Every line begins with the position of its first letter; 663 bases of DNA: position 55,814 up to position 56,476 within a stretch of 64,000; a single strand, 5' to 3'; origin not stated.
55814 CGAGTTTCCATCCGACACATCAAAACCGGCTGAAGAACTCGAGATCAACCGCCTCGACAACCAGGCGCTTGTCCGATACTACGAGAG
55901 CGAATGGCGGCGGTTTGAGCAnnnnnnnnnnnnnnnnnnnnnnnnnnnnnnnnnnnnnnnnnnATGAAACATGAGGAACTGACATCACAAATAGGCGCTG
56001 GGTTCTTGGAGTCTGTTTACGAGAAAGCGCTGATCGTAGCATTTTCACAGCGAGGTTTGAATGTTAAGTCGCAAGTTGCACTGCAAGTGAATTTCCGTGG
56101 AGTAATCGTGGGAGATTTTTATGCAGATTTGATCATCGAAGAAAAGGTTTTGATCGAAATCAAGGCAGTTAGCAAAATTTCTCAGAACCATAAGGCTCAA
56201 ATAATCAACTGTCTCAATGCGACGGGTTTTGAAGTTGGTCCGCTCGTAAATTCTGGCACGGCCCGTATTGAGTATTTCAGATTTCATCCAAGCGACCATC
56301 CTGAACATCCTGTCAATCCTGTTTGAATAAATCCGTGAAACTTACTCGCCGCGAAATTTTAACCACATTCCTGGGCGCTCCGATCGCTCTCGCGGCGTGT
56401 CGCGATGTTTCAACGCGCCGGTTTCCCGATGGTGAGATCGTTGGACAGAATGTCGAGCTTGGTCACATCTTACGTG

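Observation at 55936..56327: Full-length copy: the SD, start codon and stop codon of the GxxExxY ORF are all supplied by the palindrome arms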

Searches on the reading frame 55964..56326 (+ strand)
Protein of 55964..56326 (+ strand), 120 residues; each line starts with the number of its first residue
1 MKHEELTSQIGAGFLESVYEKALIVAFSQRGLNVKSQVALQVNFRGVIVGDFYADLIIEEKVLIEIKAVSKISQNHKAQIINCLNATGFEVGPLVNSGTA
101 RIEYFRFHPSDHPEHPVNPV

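Call 5: search_protein_families(library=pfam, proteins=[window:55964-56326:+], max_evalue=0.01)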
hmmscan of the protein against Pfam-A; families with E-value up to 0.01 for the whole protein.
window:55964-56326:+ (120 aa): 1 family
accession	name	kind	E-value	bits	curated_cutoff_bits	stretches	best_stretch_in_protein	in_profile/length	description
PF13366.12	PDDEXK_3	-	6.3e-30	104.4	22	1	6-100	14-110/117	PD-(D/E)XK nuclease superfamily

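Call 6: search_protein_families(library=ncbifam, proteins=[window:55964-56326:+], max_evalue=0.01)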
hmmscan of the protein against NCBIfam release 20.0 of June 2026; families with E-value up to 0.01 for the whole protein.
window:55964-56326:+ (120 aa): 1 family
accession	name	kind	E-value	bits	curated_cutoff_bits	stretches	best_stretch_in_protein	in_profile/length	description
TIGR04256.1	GxxExxY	subfamily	2.4e-30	105.3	35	1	6-107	13-115/116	GxxExxY protein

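Call 12: find_encoding_contigs(protein=window:55964-56326:+, flank=10000, max_places=6)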
Protein window:55964-56326:+ (120 aa): no gene with exactly this product is on record in the collection.

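Call 13: find_homologous_proteins(query=window:55964-56326:+, max_evalue=0.00001)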
Query window:55964-56326:+ (120 aa): 752 proteins with E <= 0.00001 among 761 candidates; the best 120 are listed.
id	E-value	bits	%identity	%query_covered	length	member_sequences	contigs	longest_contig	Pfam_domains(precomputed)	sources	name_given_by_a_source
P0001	5.7e-72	257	100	100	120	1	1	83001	PF13366.13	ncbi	ncbi:MAG: GxxExxY protein [Pyrinomonadaceae bacterium]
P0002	2.7e-63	229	89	100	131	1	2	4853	PF13366.13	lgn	-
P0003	6.1e-55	202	76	100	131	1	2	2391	PF13366.13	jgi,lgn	jgi:GxxExxY protein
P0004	8.5e-54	199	74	100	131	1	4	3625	PF13366.13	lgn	-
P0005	3.4e-53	197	74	100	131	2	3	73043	PF13366.13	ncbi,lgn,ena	ncbi:MAG: GxxExxY protein [Pyrinomonadaceae bacterium]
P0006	3.6e-53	197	74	100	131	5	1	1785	PF13366.13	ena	-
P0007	7.4e-52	192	70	100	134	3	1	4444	PF13366.13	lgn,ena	-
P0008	1.1e-50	189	69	100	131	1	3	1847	PF13366.13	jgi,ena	-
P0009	1.1e-50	189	69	100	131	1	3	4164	PF13366.13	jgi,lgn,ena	-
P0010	1.3e-50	188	71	100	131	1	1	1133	PF13366.13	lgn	-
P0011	2.6e-49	184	68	100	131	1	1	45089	PF13366.13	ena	-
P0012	6.5e-49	183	69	100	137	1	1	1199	PF13366.13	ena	-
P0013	6.7e-49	183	68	100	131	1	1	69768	PF13366.13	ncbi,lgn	-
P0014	9.7e-49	182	68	100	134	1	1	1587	PF13366.13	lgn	-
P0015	1.2e-48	182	69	100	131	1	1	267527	PF13366.13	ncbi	-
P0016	1.5e-48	182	66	100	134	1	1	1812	PF13366.13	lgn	-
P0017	3.8e-45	171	65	100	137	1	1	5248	PF13366.13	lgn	-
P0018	5.4e-45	170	66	100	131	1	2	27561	PF13366.13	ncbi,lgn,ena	-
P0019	1.5e-44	169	62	100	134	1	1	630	PF13366.13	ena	-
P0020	3.2e-44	168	66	97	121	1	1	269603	PF13366.13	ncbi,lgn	-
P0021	4.7e-44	167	63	100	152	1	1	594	PF13366.13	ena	-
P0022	5.3e-44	167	65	100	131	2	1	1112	PF13366.13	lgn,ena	-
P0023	5.4e-44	167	62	100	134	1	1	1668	PF13366.13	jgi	jgi:GxxExxY protein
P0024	6.0e-44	167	62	93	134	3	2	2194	PF13366.13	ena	-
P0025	7.7e-44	166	66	97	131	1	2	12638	PF13366.13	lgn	-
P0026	7.8e-44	166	63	100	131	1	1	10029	PF13366.13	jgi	jgi:GxxExxY protein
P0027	9.9e-44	166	66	97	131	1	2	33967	PF13366.13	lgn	-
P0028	1.0e-43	166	61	100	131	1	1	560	PF13366.13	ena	-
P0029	1.1e-43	166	65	99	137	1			PF13366.13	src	-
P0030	1.3e-43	166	64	100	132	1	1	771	PF13366.13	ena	-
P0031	1.7e-43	165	65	97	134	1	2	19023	PF13366.13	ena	-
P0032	1.7e-43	165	65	97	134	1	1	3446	PF13366.13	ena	-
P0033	1.8e-43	165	69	100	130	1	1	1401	PF13366.13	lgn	-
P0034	2.8e-43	165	66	97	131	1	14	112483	PF13366.13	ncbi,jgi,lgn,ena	-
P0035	3.8e-43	164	66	97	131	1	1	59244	PF13366.13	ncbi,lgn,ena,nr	ncbi:MAG: GxxExxY protein [Acidobacteria bacterium]|nr:GxxExxY protein [Acidobacteriota bacterium]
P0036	4.1e-43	164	65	97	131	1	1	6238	PF13366.13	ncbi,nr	ncbi:MAG TPA: GxxExxY protein [Pyrinomonadaceae bacterium]|nr:GxxExxY protein [Pyrinomonadaceae bact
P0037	4.4e-43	164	65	97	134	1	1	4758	PF13366.13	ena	-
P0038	4.4e-43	164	65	97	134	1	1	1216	PF13366.13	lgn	-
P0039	6.1e-43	164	64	97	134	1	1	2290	PF13366.13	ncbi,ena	-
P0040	7.0e-43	163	65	97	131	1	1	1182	PF13366.13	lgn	-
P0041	7.7e-43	163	66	97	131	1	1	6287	PF13366.13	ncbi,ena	-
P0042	7.8e-43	163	66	97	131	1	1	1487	PF13366.13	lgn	-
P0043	8.1e-43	163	65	97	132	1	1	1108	PF13366.13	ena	-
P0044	1.0e-42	163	65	97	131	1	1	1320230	PF13366.13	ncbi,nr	ncbi:MAG: GxxExxY protein [Acidobacteria bacterium]|nr:GxxExxY protein [Acidobacteriota bacterium]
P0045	1.4e-42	162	64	96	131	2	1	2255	PF13366.13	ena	-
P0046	1.5e-42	162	64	100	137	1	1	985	PF13366.13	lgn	-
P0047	1.8e-42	162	63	100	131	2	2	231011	PF13366.13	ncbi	ncbi:MAG: GxxExxY protein [Pyrinomonadaceae bacterium]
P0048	2.3e-42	162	64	97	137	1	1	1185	PF13366.13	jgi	jgi:GxxExxY protein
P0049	2.3e-42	162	64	97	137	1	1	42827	PF13366.13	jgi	jgi:GxxExxY protein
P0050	2.7e-42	161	63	100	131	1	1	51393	PF13366.13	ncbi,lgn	-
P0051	3.0e-42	161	66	97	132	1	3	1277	PF13366.13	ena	-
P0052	3.2e-42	161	66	97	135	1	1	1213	PF13366.13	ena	-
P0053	4.0e-42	161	65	97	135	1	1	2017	PF13366.13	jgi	jgi:GxxExxY protein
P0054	5.4e-42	161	64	100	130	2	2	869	PF13366.13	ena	-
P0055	5.5e-42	160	61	100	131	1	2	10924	PF13366.13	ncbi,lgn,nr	ncbi:MAG: GxxExxY protein [Pyrinomonadaceae bacterium]|nr:GxxExxY protein [Pyrinomonadaceae bacteriu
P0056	5.6e-42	160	63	97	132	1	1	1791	PF13366.13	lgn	-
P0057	6.1e-42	160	63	97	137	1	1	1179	PF13366.13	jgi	jgi:GxxExxY protein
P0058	1.2e-41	159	65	97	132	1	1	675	PF13366.13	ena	-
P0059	1.7e-41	159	60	100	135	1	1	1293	PF13366.13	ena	-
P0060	1.8e-41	159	63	100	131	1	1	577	PF13366.13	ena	-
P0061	1.8e-41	159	65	96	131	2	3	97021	PF13366.13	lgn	-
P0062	1.9e-41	159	60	100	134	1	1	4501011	PF13366.13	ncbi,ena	-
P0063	2.2e-41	159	63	97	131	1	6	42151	PF13366.13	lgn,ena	-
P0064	2.3e-41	159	65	97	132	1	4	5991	PF13366.13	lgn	-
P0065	2.6e-41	158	63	97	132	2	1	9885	PF13366.13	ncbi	ncbi:MAG: GxxExxY protein [Pyrinomonadaceae bacterium]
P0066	2.8e-41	158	60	100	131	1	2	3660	PF13366.13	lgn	-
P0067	3.7e-41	158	63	100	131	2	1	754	PF13366.13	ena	-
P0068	4.5e-41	158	62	100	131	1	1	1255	PF13366.13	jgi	-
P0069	6.2e-41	157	62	100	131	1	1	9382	PF13366.13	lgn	-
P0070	6.7e-41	157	64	97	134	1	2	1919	PF13366.13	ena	-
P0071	7.5e-41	157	64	97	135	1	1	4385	PF13366.13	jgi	jgi:GxxExxY protein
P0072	7.5e-41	157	62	97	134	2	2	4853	PF13366.13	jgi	jgi:GxxExxY protein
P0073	1.1e-40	156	64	97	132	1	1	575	PF13366.13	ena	-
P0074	1.3e-40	156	61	97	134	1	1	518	PF13366.13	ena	-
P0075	1.6e-40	156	60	100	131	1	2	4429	PF13366.13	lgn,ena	-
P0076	1.9e-40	156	62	97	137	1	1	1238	PF13366.13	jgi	jgi:GxxExxY protein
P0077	2.1e-40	155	65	97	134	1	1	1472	PF13366.13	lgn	-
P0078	2.3e-40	155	64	97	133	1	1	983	PF13366.13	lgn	-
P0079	2.5e-40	155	60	97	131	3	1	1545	PF13366.13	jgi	-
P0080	2.8e-40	155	61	97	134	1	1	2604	PF13366.13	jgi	jgi:GxxExxY protein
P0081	3.0e-40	155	60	100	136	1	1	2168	PF13366.13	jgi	jgi:GxxExxY protein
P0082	4.0e-40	154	64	97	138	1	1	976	PF13366.13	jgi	jgi:GxxExxY protein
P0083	4.6e-40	154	62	100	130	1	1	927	PF13366.13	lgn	-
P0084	5.7e-40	154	59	100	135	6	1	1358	PF13366.13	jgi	-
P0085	5.8e-40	154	58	100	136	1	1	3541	PF13366.13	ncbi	-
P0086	8.2e-40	153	58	100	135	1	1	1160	PF13366.13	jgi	jgi:GxxExxY protein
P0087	1.0e-39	153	61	100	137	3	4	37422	PF13366.13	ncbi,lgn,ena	-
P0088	1.6e-39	153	60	100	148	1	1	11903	PF13366.13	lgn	-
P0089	1.7e-39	152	61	100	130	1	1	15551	PF13366.13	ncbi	ncbi:MAG: GxxExxY protein [Pyrinomonadaceae bacterium]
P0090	2.3e-39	152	60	100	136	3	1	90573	PF13366.13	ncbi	-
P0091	2.6e-39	152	60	97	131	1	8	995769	PF13366.13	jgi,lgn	jgi:GxxExxY protein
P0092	3.3e-39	152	62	100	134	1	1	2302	PF13366.13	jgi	jgi:GxxExxY protein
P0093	3.5e-39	151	60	97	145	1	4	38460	PF13366.13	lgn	-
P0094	6.4e-39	151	62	100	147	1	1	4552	PF13366.13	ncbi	ncbi:MAG: GxxExxY protein [Pyrinomonadaceae bacterium]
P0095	6.6e-39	151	59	100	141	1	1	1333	PF13366.13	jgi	jgi:GxxExxY protein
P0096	7.0e-39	150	60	97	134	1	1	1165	PF13366.13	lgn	-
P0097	7.5e-39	150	60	100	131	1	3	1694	PF13366.13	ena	-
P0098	8.3e-39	150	59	100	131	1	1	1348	PF13366.13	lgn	-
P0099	8.4e-39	150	60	100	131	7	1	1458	PF13366.13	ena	-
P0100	1.4e-38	150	60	100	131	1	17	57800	PF13366.13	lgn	-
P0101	1.5e-38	149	60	99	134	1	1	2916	PF13366.13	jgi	jgi:GxxExxY protein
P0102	1.6e-38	149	57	100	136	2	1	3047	PF13366.13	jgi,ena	-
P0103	2.5e-38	149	59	97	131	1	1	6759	PF13366.13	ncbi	-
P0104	2.7e-38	149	59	97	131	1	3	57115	PF13366.13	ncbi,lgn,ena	-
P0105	3.5e-38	148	63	90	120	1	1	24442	PF13366.13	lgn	-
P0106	4.5e-38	148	59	100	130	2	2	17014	PF13366.13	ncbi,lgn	-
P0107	8.8e-38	147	59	100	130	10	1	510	PF13366.13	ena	-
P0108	1.0e-37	147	61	97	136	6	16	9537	PF13366.13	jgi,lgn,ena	jgi:GxxExxY protein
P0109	1.2e-37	146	56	100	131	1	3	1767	PF13366.13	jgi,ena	-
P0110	1.4e-37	146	66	88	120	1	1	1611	PF13366.13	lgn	-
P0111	1.5e-37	146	56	100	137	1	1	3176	PF13366.13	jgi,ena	-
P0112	2.3e-37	146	66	88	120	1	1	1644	PF13366.13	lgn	-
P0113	2.4e-37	146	57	98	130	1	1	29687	PF13366.13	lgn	-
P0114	3.6e-37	145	67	88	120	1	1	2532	PF13366.13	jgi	jgi:GxxExxY protein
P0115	4.5e-37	145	58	100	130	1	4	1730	PF13366.13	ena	-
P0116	4.6e-37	145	59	100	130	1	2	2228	PF13366.13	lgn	-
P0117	4.9e-37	145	66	87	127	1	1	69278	PF13366.13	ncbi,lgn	-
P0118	5.0e-37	145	58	100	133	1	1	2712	PF13366.13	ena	-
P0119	6.8e-37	144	64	90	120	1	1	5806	PF13366.13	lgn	-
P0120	8.1e-37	144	66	87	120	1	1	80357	PF13366.13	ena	-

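Call 16: find_encoding_contigs(protein=P0002, flank=3000, max_places=4)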
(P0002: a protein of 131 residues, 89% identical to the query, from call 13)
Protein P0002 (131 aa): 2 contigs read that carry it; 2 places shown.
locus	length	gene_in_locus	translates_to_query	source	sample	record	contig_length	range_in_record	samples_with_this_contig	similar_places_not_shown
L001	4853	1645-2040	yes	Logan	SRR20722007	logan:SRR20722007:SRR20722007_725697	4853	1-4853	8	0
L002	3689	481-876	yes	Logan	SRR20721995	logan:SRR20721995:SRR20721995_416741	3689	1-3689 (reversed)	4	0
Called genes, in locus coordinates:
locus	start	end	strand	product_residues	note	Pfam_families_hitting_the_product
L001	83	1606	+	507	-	PF01564:Spermine_synth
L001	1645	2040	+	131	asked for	PF13366:PDDEXK_3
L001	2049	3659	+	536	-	PF01266:DAO, PF13450:NAD_binding_8, PF01593:Amino_oxidase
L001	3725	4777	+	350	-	-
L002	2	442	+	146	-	?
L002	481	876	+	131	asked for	PF13366:PDDEXK_3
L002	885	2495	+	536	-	PF01266:DAO, PF13450:NAD_binding_8, PF01593:Amino_oxidase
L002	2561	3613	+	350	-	-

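Call 17: find_encoding_contigs(protein=P0005, flank=10000, max_places=4)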
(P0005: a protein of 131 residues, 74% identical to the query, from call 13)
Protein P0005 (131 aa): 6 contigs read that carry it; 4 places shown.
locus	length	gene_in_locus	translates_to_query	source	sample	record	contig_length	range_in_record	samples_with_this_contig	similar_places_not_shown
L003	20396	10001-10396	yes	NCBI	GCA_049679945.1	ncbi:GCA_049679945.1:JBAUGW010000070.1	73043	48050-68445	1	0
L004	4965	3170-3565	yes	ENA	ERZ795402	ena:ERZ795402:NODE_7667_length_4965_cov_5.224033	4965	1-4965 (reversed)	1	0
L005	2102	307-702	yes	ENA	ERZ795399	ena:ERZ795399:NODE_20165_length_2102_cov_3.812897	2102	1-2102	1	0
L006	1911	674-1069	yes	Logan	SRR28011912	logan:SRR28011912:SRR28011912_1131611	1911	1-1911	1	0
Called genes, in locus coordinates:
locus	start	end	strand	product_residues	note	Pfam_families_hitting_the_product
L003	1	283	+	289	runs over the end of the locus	PF02195:ParB_N, PF17762:HTH_ParB, PF23552:ParB_C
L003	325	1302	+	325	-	PF00586:AIRS, PF02769:AIRS_C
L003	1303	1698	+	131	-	PF02416:TatA_B_E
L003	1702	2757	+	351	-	PF00902:TatC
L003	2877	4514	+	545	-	PF20094:GWxTD_dom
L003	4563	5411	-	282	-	-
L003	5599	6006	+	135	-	PF02675:AdoMet_dc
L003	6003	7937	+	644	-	PF13785:DUF4178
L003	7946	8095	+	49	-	-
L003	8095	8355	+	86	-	PF03994:DUF350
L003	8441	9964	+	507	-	PF01564:Spermine_synth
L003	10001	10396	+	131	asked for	PF13366:PDDEXK_3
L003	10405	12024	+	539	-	PF01266:DAO (weak), PF13450:NAD_binding_8, PF01593:Amino_oxidase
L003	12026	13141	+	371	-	-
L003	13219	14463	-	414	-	PF00155:Aminotran_1_2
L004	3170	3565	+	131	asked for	PF13366:PDDEXK_3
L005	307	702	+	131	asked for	PF13366:PDDEXK_3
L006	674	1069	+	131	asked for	PF13366:PDDEXK_3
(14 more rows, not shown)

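Call 19: find_related_loci(query=A1, collection=genome_contigs, flank=2500)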
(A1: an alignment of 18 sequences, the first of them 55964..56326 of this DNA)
Query A1 (120 aa) in genome_contigs; peptide patterns used: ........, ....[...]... (x = any residue, [..] = any of these).
599 stretches matched a pattern (row limit reached: there are more); 549 encode a relative of the query (tblastn E <= 1e-3); the best 80 are kept; 80 distinct loci.
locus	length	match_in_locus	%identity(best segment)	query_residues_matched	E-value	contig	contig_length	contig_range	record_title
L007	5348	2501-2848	84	5-120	2e-63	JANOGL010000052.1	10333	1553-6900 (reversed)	MAG: Acidobacteriota bacterium isolate SOY_64_metabat_19 SOY_64_k141_3302916, whole genome shotgun sequence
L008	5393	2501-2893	69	1-120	3e-56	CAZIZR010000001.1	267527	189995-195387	MAG TPA_asm: uncultured Chloracidobacterium sp. isolate SRP189682_co1_41 genome assembly, contig: NODE_13_length_267527_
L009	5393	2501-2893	63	1-120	2e-50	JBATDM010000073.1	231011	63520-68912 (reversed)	MAG: Pyrinomonadaceae bacterium isolate MFD10475_ilm_asm_bin22 k127_246398, whole genome shotgun sequence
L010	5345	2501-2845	66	5-119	6e-50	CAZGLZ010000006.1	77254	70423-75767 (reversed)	MAG TPA_asm: uncultured Chloracidobacterium sp. isolate binchicken_co311_133 genome assembly, contig: NODE_604_length_77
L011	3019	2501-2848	66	5-120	7e-50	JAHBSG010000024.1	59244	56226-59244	MAG: Acidobacteria bacterium isolate ACE_ACI2 ACI2_24, whole genome shotgun sequence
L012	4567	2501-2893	61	1-120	3e-49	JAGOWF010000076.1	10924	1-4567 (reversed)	MAG: Pyrinomonadaceae bacterium isolate Gw_Inlet_bin_130 Gw_Inlet_8787_length_10924_cov_8.979994, whole genome shotgun s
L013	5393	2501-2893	60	1-120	4e-49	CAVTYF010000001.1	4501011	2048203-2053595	MAG: uncultured Acidobacteriota bacterium isolate MFD04651.bin.2.34 genome assembly, contig: contig_1, whole genome shot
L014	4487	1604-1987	63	1-117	2e-48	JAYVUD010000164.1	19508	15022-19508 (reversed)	MAG: Chloracidobacterium sp. isolate GL74_UP_metabinner_11 GL74_UP_metabinner_11_163, whole genome shotgun sequence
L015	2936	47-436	58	1-120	1e-47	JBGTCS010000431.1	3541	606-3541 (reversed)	MAG: Pyrinomonadaceae bacterium isolate JTS-RE125 k141_1388640, whole genome shotgun sequence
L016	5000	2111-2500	61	1-120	3e-47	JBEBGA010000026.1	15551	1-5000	MAG: Pyrinomonadaceae bacterium isolate ASF_10 NODE_1982_length_15551_cov_2.254271, whole genome shotgun sequence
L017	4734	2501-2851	62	5-120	5e-46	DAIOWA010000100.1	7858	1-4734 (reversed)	MAG TPA_asm: Pyrinomonadaceae bacterium isolate CTOTU26047 NODE_1380_length_7858_cov_2.916314, whole genome shotgun sequ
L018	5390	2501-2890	59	1-120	3e-45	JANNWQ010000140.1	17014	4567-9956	MAG: Acidobacteriota bacterium isolate VAR_34_metabat_330 VAR_34_k141_143574, whole genome shotgun sequence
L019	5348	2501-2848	61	5-120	1e-44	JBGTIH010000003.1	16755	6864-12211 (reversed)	MAG: Pyrinomonadaceae bacterium isolate JTS-RE26 k141_10950243, whole genome shotgun sequence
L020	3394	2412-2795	57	1-117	9e-43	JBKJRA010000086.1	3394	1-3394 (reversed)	MAG: Pyrinomonadaceae bacterium isolate ant_bin.518 S1Ck117_3769107_flag_1_multi_7.0000_len_3394, whole genome shotgun s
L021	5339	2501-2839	59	5-117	3e-40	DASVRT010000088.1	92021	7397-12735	MAG TPA_asm: Pyrinomonadaceae bacterium isolate SMAG_U3243 k141_608906, whole genome shotgun sequence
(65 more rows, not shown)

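Call 26: search_solved_structures(query=A1, max_evalue=1, show_alignments=2)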
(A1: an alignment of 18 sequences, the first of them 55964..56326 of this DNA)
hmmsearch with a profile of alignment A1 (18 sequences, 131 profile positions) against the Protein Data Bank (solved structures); distinct sequences matched with E-value up to 1: 0.

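Call 33: predict_structure(alignment_id=A2)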
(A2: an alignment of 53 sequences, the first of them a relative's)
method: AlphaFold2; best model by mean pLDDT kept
length: 131 residues; sequences in the alignment: 53
mean_pLDDT: 90.0   pTM: 0.84
mean pLDDT of the five models: 90.0, 89.7, 89.4, 89.3, 89.2
residues with pLDDT >= 90: 86; 70-90: 39; 50-70: 6; < 50: 0
segments of 3 or more residues with pLDDT < 50: none
pLDDT, mean of each block of 10 residues (from residue 1): 90 97 95 98 92 79 90 95 93 86 95 92 72 50
secondary structure, 60 per line:
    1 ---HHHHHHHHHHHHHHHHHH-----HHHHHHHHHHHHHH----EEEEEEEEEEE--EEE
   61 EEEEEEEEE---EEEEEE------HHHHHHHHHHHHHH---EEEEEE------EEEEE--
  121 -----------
elements in order: H4-21 H27-40 E45-55 E58-69 E73-78 H85-98 E102-107 E114-118

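Call 37: fold_search(model_id=the predicted structure, library=pdb)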
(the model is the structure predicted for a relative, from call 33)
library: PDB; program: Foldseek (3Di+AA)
matches with E <= 10: 465; with E <= 0.001: 6
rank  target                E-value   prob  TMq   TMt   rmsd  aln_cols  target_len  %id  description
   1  4ic1_B                3.1e-05  1.00  0.50  0.34  13.2       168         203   19  Crystal structure of SSO0001 (released 2013-01-16)
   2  4ic1_A                6.4e-05  1.00  0.58  0.40   3.4       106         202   25  Crystal structure of SSO0001 (released 2013-01-16)
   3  4ic1_G                6.4e-05  1.00  0.58  0.40   3.4       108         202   26  Crystal structure of SSO0001 (released 2013-01-16)
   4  4ic1_D                1.7e-04  1.00  0.48  0.32  11.7       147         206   20  Crystal structure of SSO0001 (released 2013-01-16)
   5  3ijm_B                5.4e-04  1.00  0.50  0.46   4.4       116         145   15  The structure of a restriction endonuclease-like fold superfamily protein from Spirosoma linguale. (released 2009-09-22)
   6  3ijm_A                6.2e-04  1.00  0.49  0.45   5.7       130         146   16  The structure of a restriction endonuclease-like fold superfamily protein from Spirosoma linguale. (released 2009-09-22)
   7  3syy                  1.9e-03  1.00  0.50  0.35   3.8       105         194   16  Crystal Structure of an alkaline exonuclease (LHK-Exo) from Laribacter hongkongensis (released 2012-02-15)
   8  3sz4                  2.4e-03  1.00  0.52  0.36  12.1       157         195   14  Crystal Structure of LHK-Exo in complex with dAMP (released 2012-02-15)
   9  6m9k_B                3.3e-03  1.00  0.54  0.34  13.7       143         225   12  Crystal structure of lambda exonuclease in complex with the Red beta C-terminal domain (released 2019-01-02)
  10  3h4r                  4.3e-03  0.94  0.40  0.28  11.1       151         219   15  Crystal structure of E. coli RecE exonuclease (released 2009-05-26)
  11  9iab_B                6.4e-03  0.80  0.36  0.21   9.5       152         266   11  Structure of the Argonaute-associated Cas4 family protein 1 (ACE1) from Chroococcidiopsis thermalis (CtACE1) (released 2025-04-23)
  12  9np6_A                1.1e-02  0.90  0.42  0.08   9.2       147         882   14  Cryo-EM structure of AdnA(D934A)-AdnB(D1014A) in complex with AMPPNP and blunt end DNA (released 2025-03-19)
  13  9iab_A                1.6e-02  0.57  0.35  0.21  11.4       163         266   12  Structure of the Argonaute-associated Cas4 family protein 1 (ACE1) from Chroococcidiopsis thermalis (CtACE1) (released 2025-04-23)
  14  2zyz_C                2.2e-02  0.80  0.38  0.48   7.8       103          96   13  Pyrobaculum aerophilum splicing endonuclease (released 2009-06-23)
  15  2zyz_A                3.4e-02  0.66  0.34  0.44   7.3        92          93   11  Pyrobaculum aerophilum splicing endonuclease (released 2009-06-23)
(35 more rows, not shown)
